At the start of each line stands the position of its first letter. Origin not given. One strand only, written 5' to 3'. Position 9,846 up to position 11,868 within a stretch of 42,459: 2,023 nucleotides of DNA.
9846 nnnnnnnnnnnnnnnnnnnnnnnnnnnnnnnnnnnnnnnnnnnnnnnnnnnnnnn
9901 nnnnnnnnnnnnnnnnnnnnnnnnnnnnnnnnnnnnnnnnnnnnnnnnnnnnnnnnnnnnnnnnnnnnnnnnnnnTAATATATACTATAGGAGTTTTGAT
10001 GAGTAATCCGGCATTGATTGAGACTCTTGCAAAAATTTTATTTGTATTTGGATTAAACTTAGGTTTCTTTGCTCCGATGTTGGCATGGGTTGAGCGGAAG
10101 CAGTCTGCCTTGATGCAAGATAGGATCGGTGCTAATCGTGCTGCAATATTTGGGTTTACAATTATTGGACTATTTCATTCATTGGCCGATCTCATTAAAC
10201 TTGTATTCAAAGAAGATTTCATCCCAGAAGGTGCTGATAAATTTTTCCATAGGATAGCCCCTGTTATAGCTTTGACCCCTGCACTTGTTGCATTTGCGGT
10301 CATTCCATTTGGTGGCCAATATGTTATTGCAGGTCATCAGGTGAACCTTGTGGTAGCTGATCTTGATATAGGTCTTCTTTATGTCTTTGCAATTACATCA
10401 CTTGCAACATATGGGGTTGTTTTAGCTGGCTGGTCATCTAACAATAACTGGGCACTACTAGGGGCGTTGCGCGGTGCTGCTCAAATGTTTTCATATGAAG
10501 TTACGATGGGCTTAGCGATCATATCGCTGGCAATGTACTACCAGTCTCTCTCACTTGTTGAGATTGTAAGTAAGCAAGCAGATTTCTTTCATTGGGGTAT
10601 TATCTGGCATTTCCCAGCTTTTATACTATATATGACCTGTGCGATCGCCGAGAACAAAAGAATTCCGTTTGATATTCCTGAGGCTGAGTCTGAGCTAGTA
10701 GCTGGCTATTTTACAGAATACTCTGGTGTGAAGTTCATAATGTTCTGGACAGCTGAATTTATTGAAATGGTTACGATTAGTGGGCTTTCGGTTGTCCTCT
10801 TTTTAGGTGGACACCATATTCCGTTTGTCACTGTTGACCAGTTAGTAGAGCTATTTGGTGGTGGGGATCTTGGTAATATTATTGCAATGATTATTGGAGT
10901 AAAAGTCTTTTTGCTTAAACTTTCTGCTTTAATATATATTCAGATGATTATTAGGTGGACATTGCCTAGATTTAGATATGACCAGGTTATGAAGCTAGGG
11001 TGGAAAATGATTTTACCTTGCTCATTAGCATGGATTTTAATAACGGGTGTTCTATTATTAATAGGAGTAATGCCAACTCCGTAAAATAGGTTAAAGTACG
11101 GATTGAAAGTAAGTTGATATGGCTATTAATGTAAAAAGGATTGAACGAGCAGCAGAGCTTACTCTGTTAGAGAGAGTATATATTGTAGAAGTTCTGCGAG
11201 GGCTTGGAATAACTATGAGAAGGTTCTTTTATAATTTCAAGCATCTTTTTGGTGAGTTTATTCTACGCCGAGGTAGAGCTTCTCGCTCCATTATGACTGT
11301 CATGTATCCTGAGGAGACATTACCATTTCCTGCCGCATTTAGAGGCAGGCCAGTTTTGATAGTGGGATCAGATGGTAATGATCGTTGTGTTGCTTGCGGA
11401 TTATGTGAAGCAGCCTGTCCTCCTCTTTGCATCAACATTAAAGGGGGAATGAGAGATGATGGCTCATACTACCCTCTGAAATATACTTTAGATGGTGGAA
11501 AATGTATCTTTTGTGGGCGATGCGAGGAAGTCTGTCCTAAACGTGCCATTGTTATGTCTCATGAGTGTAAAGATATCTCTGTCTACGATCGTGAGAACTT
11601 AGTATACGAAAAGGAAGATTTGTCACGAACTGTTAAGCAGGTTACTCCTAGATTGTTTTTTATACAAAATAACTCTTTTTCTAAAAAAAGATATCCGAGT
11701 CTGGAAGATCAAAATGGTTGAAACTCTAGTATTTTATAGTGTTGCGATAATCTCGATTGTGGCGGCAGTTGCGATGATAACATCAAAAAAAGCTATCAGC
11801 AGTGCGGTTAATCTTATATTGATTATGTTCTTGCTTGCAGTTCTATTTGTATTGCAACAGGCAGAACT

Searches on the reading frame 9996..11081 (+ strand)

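Call 52: search_protein_families(library=pfam, proteins=[window:9996-11081:+], max_evalue=0.00001)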
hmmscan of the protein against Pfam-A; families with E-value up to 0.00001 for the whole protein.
window:9996-11081:+ (362 aa): 1 family
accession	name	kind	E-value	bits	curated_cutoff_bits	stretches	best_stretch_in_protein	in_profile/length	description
PF00146.26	NADHdh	-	1.3e-106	356.7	27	1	13-350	2-297/298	NADH dehydrogenase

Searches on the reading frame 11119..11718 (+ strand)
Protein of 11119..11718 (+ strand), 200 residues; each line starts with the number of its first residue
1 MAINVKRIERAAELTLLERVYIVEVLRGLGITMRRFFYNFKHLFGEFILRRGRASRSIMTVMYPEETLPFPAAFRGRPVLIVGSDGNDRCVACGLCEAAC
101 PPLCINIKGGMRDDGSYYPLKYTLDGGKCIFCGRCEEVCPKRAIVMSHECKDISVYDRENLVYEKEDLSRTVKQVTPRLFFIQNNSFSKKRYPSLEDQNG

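Call 52: search_protein_families(library=pfam, proteins=[window:11119-11718:+], max_evalue=0.00001)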
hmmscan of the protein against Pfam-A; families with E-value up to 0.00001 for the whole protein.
window:11119-11718:+ (200 aa): 5 families
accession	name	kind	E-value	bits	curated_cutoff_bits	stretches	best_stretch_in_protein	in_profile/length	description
PF00037.32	Fer4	-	7.5e-11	41.8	21.1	1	124-144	3-23/24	4Fe-4S binding domain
PF12838.12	Fer4_7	-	1.4e-09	38.7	27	1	89-143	1-52/52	4Fe-4S dicluster domain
PF13237.11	Fer4_10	-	1.4e-07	31.7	25.5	0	124-147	4-22/53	4Fe-4S dicluster domain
PF13187.11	Fer4_9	-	2.5e-07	31.1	27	1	89-144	1-52/52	4Fe-4S dicluster domain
PF12797.12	Fer4_2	-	6.7e-06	26.2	24.5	0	88-101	8-21/22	4Fe-4S binding domain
